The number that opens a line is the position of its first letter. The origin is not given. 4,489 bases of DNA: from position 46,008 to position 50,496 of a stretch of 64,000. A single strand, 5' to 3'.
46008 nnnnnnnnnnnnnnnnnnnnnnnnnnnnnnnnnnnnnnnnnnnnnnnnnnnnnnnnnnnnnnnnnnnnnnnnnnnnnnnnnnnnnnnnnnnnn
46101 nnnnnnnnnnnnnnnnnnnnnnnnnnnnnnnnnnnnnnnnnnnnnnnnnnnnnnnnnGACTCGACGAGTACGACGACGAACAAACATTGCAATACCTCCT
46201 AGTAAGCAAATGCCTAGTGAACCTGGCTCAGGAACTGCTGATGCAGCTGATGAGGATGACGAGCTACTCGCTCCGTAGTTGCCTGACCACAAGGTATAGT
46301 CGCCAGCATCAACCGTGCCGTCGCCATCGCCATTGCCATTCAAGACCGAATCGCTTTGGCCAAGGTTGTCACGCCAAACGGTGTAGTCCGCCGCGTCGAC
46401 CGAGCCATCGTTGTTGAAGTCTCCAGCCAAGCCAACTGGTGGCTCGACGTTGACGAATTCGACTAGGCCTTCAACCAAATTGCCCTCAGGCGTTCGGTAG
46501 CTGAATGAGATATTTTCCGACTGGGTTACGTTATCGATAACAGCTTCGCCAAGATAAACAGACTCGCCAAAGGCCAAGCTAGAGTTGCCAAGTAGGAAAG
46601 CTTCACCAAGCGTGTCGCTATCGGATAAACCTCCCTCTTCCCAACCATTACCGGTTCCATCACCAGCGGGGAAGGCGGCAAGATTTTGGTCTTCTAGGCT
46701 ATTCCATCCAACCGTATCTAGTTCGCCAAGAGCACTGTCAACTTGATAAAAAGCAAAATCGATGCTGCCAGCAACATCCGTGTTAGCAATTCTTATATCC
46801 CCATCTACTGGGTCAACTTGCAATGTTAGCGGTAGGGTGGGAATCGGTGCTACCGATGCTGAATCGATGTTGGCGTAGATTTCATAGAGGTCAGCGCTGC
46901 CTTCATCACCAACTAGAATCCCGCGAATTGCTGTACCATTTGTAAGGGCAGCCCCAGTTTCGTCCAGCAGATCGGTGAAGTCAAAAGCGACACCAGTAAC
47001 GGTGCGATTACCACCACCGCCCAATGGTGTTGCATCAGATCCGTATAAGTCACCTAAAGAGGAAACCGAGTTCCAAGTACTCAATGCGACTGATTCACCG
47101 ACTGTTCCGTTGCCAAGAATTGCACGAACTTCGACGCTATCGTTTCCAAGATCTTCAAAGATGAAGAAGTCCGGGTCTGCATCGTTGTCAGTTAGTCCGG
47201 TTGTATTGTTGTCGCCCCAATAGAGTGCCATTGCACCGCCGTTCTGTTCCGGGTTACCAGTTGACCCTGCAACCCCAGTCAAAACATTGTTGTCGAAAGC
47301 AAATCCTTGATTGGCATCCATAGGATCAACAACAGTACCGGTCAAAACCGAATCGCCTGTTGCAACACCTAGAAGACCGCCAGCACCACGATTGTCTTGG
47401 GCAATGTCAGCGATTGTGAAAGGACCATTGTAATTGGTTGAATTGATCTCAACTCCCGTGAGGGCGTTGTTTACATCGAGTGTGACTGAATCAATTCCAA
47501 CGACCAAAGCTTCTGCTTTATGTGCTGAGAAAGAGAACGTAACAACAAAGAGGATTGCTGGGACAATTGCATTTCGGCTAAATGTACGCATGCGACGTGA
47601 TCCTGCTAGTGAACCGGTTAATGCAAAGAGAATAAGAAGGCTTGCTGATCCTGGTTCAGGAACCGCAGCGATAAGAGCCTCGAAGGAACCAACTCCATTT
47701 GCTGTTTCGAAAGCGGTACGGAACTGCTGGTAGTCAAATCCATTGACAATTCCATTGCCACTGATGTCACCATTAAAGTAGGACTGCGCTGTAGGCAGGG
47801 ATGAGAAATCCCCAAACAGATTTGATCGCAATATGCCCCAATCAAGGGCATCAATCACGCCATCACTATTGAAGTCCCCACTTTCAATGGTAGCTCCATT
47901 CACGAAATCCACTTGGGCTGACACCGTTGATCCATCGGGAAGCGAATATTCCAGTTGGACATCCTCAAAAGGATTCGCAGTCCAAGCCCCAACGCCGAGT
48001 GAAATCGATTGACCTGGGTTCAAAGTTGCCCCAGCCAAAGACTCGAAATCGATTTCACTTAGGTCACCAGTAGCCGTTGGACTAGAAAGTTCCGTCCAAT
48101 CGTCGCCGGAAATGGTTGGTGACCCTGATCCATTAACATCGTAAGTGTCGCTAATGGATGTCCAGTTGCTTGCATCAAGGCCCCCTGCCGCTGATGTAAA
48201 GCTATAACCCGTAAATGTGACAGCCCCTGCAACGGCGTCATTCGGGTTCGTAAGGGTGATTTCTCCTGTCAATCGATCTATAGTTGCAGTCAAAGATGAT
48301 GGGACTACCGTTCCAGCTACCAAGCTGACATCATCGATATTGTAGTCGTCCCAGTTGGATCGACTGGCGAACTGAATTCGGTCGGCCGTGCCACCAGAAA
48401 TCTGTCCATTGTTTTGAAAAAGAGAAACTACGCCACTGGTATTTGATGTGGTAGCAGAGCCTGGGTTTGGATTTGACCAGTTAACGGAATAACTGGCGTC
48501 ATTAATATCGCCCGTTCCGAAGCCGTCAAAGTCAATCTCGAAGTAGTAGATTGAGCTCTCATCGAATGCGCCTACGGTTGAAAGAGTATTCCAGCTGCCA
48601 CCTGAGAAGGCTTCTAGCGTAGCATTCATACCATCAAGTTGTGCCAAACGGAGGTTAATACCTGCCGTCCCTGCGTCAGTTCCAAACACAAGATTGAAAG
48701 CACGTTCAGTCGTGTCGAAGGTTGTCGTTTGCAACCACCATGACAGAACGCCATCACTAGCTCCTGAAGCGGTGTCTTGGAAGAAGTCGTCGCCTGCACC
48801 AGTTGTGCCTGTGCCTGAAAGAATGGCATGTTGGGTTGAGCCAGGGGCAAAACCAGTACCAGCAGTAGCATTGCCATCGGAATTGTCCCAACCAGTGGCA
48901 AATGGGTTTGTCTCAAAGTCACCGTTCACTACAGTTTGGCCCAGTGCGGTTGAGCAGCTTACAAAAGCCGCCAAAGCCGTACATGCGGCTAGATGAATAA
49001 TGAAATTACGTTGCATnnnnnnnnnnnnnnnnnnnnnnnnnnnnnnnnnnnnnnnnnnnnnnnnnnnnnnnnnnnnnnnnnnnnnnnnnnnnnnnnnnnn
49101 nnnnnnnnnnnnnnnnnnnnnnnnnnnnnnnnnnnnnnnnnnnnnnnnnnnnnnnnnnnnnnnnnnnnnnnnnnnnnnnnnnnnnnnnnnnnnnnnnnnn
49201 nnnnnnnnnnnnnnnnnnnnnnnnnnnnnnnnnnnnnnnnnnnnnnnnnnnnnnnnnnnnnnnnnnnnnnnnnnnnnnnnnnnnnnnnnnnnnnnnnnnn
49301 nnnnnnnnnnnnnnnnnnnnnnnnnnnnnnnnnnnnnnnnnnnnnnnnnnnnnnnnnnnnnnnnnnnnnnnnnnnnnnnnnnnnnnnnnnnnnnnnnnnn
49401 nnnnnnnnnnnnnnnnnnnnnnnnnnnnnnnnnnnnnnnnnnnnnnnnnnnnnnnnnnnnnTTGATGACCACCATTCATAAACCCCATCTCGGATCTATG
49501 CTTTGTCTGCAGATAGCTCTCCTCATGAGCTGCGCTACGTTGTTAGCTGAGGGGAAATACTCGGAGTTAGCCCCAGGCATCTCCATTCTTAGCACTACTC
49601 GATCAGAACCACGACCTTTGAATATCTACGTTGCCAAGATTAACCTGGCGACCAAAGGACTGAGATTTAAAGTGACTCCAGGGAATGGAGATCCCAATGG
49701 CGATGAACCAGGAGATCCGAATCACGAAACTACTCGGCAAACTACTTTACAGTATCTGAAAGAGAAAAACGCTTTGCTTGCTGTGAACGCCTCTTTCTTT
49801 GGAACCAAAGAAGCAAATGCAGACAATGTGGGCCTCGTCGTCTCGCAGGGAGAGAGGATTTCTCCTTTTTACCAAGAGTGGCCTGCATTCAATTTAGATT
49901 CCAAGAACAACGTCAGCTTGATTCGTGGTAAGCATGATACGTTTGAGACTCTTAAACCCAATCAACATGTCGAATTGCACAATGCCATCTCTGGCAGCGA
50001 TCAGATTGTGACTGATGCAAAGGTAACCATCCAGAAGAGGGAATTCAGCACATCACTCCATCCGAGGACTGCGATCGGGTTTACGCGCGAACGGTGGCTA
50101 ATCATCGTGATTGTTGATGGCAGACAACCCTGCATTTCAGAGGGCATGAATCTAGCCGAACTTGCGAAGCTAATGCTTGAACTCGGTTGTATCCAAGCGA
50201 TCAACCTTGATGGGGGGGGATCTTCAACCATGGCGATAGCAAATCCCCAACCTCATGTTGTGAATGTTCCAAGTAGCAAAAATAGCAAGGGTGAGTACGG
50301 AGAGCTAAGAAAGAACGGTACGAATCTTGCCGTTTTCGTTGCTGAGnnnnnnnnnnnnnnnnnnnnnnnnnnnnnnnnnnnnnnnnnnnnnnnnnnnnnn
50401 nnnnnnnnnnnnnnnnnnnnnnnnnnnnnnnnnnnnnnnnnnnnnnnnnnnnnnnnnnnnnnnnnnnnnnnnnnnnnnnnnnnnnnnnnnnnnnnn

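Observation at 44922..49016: Three paralogous PEP-CTERM genes fused in one frame. Stop codons are missing, and signal peptides overlap the preceding sorting signals.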

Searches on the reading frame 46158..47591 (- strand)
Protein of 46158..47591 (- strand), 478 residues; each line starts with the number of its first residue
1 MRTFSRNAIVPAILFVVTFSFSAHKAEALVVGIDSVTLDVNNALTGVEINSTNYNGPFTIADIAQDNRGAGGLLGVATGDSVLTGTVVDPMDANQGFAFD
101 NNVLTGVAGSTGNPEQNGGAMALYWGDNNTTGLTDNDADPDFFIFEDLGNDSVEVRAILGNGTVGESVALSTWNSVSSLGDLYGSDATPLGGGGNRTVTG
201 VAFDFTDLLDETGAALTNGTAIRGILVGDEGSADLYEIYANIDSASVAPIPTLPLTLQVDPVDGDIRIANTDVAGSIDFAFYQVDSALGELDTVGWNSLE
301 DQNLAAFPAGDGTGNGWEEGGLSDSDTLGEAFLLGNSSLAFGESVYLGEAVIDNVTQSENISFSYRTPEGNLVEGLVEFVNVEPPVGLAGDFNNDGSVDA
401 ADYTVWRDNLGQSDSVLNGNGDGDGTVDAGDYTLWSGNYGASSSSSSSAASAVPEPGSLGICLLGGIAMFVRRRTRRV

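Call 6: search_protein_families(library=pfam, proteins=[window:46158-47591:-], max_evalue=1)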
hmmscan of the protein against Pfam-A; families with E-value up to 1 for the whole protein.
window:46158-47591:- (478 aa): 2 families
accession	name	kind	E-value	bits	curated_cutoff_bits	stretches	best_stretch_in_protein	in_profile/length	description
PF07589.16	PEP-CTERM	-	0.0061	17.1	20.7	1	452-474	1-24/24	PEP-CTERM motif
PF00404.24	Dockerin_1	-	0.0069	17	22.9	1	389-433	1-50/57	Dockerin type I domain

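Call 7: search_protein_families(library=ncbifam, proteins=[window:46158-47591:-], max_evalue=1)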
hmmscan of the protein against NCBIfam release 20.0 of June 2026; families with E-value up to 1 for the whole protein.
window:46158-47591:- (478 aa): 3 families
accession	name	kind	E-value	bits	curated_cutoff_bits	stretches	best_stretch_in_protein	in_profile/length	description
TIGR02595.1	PEP_CTERM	domain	0.0037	18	16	1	453-475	1-23/24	PEP-CTERM sorting domain-containing protein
NF038126.1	PEP_CTERM_FxDxF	subfamily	0.0057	16.9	50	1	427-474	112-165/165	FxDxF family PEP-CTERM protein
NF038118.1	PEP_CTERM_CCXG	equivalog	0.021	14.5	90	1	432-476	156-199/199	CCXG family PEP-CTERM protein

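Call 52: search_solved_structures(query=window:46233-47507:-, max_evalue=1)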
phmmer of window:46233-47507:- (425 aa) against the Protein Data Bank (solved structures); distinct sequences matched with E-value up to 1: 1.
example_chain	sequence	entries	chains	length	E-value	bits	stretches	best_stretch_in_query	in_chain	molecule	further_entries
2vn5_B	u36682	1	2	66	0.79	12.2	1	361-389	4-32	ENDOGLUCANASE A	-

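Call 89: predict_structure(alignment_id=A4)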
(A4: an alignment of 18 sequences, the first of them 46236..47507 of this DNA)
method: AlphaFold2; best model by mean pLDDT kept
length: 424 residues; sequences in the alignment: 18
mean_pLDDT: 67.6   pTM: 0.49
mean pLDDT of the five models: 67.6, 67.6, 66.1, 65.4, 65.2
residues with pLDDT >= 90: 125; 70-90: 105; 50-70: 49; < 50: 145
segments of 3 or more residues with pLDDT < 50: 1-8, 14-16, 18-107, 146-156, 158-165, 213-222, 412-424
pLDDT, mean of each block of 10 residues (from residue 1): 42 50 36 31 30 27 31 28 36 37 45 60 77 82 57 47 49 74 87 75 71 45 77 96 90 97 93 87 92 91 96 94 93 95 94 83 76 86 88 85 81 42 31
secondary structure, 60 per line:
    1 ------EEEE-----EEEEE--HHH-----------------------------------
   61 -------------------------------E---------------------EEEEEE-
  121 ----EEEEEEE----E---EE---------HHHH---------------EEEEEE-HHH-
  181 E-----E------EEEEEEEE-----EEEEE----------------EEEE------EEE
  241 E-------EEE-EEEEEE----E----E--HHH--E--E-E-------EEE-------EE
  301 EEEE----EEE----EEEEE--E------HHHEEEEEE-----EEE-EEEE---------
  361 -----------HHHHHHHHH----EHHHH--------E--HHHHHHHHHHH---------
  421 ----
elements in order: E7-10 E16-20 E114-119 E125-131 H151-154 E170-175 E194-201 E207-211 E228-231 E238-241 E249-251 E253-258 E289-291 E299-304 E309-311 E316-320 E333-338 E344-346 E348-351 H372-380 H386-389 H401-411

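Call 91: fold_search(model_id=the predicted structure, library=pdb)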
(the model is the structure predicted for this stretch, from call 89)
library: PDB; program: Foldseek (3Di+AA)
matches with E <= 10: 770; with E <= 0.001: 3
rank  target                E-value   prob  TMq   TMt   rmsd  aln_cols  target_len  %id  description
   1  6avq_A                2.7e-04  0.77  0.15  0.09  15.0       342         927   11  The Therapeutic Antibody LM609 Selectively Inhibits Ligand Binding to Human alpha-V beta-3 Integrin via Steric Hindran (released 2017-11-01)
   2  4g1e_A                7.9e-04  0.72  0.15  0.08  15.9       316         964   12  Crystal structure of integrin alpha V beta 3 with coil-coiled tag. (released 2012-12-12)
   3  6avr_A                9.3e-04  0.63  0.15  0.09  15.2       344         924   12  Human alpha-V beta-3 Integrin (intermediate conformation) in complex with the therapeutic antibody LM609 (released 2017-11-01)
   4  6leb_A                1.6e-03  0.54  0.16  0.20  16.6       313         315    9  Staphylococcus aureus surface protein SdrC mutant-P366H (released 2020-11-25)
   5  8g04_C                1.9e-03  0.54  0.12  0.12  15.3       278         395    9  Structure of signaling thrombopoietin-MPL receptor complex (released 2023-08-30)
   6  6eg1_C                2.1e-03  0.35  0.12  0.17  15.8       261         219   11  Crystal structure of Dpr2 Ig1-Ig2 in complex with DIP-Theta Ig1-Ig3 (released 2018-11-28)
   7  8dh9_A                3.7e-03  0.41  0.11  0.10  16.7       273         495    8  Leptin-bound leptin receptor complex-D3-D7 (released 2023-04-19)
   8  6eg1_A                5.2e-03  0.25  0.11  0.17  15.7       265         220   11  Crystal structure of Dpr2 Ig1-Ig2 in complex with DIP-Theta Ig1-Ig3 (released 2018-11-28)
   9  2vr3_B                6.5e-03  0.51  0.18  0.22  15.4       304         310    8  Structural and Biochemical Characterization of Fibrinogen binding to ClfA from Staphylocccus aureus (released 2009-05-19)
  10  9flu_A                6.5e-03  0.08  0.08  0.09  27.2       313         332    9  CryoEM structure of the fragment-1 (3402-3733) in the grappling hook protein A (GhpA) in the bacterium Aureispira sp.  (released 2024-10-16)
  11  4nhh_I                6.9e-03  0.28  0.11  0.20  16.6       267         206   10  Structure of 2G12 IgG Dimer (released 2014-02-26)
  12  5y9h_A                8.2e-03  0.18  0.12  0.12  18.1       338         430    9  Crystal structure of SafDAA-dsc complex (released 2017-11-15)
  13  5b6f_D                8.7e-03  0.30  0.12  0.20  16.3       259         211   11  Crystal structure of the Fab fragment of an anti-Leukotriene C4 monoclonal antibody complexed with LTC4 (released 2017-05-31)
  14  2xdh                  9.2e-03  0.63  0.14  0.31   7.6       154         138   15  Non-cellulosomal cohesin from the hyperthermophilic archaeon Archaeoglobus fulgidus (released 2010-05-26)
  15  8til_A                1.1e-02  0.23  0.14  0.19  16.4       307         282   10  Human ACKR3 phosphorylated by GRK5 in complex with Arrestin3 reconstructed without receptor/micelle (released 2025-01-22)
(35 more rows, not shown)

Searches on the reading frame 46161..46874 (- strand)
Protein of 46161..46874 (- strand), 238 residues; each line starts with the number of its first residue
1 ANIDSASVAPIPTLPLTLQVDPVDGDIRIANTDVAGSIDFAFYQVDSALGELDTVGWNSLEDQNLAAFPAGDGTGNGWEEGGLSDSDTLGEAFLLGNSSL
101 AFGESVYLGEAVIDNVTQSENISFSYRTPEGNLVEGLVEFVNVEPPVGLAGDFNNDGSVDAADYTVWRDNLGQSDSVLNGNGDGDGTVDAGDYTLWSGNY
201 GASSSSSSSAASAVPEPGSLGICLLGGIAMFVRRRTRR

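Call 30: search_protein_representatives(protein=window:46161-46874:-)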
Query: 238 residues. Proteins with E-value up to 0.001 (for the whole library): 25049; up to 1e-10: 6353; up to 1e-30: 201. The best 150 are listed.
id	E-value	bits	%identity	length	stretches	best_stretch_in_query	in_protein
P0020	1.4e-100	352.2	51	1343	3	13-238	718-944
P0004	7.4e-84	297.5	45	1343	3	3-236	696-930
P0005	1.3e-79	283.6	45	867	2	7-206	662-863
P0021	1.8e-63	230.8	59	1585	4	149-208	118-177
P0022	3.7e-59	216.7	56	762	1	8-237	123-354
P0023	1.0e-53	198.9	40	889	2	12-235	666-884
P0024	3.4e-53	197.1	38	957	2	16-235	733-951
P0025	4.5e-53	196.7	39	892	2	15-227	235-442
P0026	9.0e-52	192.5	60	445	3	149-237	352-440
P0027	4.4e-50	186.9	46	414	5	145-206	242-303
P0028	1.0e-49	185.8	39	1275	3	9-235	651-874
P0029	2.0e-48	181.5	38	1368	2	10-230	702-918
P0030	5.5e-48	180.1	37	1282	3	16-238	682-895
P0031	5.8e-48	180.0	36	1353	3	2-228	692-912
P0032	7.7e-48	179.6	41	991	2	13-235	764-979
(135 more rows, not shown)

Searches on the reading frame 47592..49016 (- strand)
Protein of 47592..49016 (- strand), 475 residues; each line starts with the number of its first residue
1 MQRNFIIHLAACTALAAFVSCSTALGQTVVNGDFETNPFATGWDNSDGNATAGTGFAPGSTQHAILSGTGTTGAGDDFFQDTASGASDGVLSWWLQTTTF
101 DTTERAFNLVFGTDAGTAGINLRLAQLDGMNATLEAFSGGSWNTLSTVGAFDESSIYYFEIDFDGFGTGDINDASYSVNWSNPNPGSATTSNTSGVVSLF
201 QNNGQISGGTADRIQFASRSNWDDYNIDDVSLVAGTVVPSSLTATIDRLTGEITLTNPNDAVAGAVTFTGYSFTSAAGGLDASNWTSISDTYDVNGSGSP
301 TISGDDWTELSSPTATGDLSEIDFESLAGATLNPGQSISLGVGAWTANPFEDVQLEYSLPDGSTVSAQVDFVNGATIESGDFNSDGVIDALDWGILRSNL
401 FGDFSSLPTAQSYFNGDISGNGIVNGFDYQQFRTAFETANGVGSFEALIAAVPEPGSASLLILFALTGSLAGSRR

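Call 6: search_protein_families(library=pfam, proteins=[window:47592-49016:-], max_evalue=1)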
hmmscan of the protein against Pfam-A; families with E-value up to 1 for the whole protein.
window:47592-49016:- (475 aa): 2 families
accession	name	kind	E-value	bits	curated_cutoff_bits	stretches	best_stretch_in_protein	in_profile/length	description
PF00404.24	Dockerin_1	-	1.7e-06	28.6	22.9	1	380-431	2-51/57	Dockerin type I domain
PF07589.16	PEP-CTERM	-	0.029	14.9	20.7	1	451-475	1-24/24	PEP-CTERM motif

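Call 7: search_protein_families(library=ncbifam, proteins=[window:47592-49016:-], max_evalue=1)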
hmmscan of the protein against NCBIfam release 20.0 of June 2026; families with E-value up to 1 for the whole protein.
window:47592-49016:- (475 aa): 1 family
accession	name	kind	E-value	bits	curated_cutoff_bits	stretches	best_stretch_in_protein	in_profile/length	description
NF038186.1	YPDG_rpt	domain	0.038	15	40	1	238-267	47-77/98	YPDG domain-containing protein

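Call 53: search_solved_structures(query=window:47661-48938:-, max_evalue=1)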
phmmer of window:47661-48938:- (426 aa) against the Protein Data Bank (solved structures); distinct sequences matched with E-value up to 1: 10.
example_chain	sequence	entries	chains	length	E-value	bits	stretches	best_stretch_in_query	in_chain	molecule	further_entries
8x39_A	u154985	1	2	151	0.0039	19.5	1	351-404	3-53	Serine protease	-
8x3a_A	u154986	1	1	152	0.0041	19.4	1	351-404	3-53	Serine protease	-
4dh2_B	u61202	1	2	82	0.0041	19.4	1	353-405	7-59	Dockerin type 1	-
5nrm_B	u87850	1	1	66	0.0058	18.9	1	353-407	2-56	DocCel5: Type I dockerin repeat domain from A. cellulolyticus family 5 endoglucanase WP_01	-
5nrk_B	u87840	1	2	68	0.006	18.8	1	353-407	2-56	DocCel5: Type I dockerin repeat domain from A. cellulolyticus family 5 endoglucanase WP_01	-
4fl4_A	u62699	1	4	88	0.011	18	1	353-403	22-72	Glycoside hydrolase family 9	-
2vn5_B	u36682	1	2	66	0.045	15.9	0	352-373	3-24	ENDOGLUCANASE A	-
6kg9_A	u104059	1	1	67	0.16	14.2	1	353-406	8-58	And cellulose-binding endoglucanase family 9 CelL ortholog dockerin domain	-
6kgc_B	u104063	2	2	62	0.2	13.8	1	353-405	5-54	And cellulose-binding endoglucanase family 9 CelL ortholog dockerin domain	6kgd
6kge_D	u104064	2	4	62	0.38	12.9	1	353-405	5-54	And cellulose-binding endoglucanase family 9 CelL ortholog dockerin domain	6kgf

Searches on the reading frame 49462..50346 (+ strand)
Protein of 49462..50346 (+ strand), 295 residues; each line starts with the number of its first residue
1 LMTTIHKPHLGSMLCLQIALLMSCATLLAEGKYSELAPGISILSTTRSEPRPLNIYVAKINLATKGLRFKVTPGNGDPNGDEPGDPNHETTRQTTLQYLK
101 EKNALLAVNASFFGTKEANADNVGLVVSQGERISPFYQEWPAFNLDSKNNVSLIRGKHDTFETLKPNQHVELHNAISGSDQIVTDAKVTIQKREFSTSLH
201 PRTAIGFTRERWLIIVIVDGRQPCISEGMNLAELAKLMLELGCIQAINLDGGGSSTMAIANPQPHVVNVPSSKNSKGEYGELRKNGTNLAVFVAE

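Call 42: search_protein_families(library=pfam, proteins=[window:49462-50346:+], max_evalue=0.001)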
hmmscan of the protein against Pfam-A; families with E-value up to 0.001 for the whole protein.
window:49462-50346:+ (295 aa): 1 family
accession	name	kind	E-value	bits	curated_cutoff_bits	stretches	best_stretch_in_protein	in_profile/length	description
PF09992.14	NAGPA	-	1.1e-33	117.3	25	1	103-290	2-167/169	Phosphodiester glycosidase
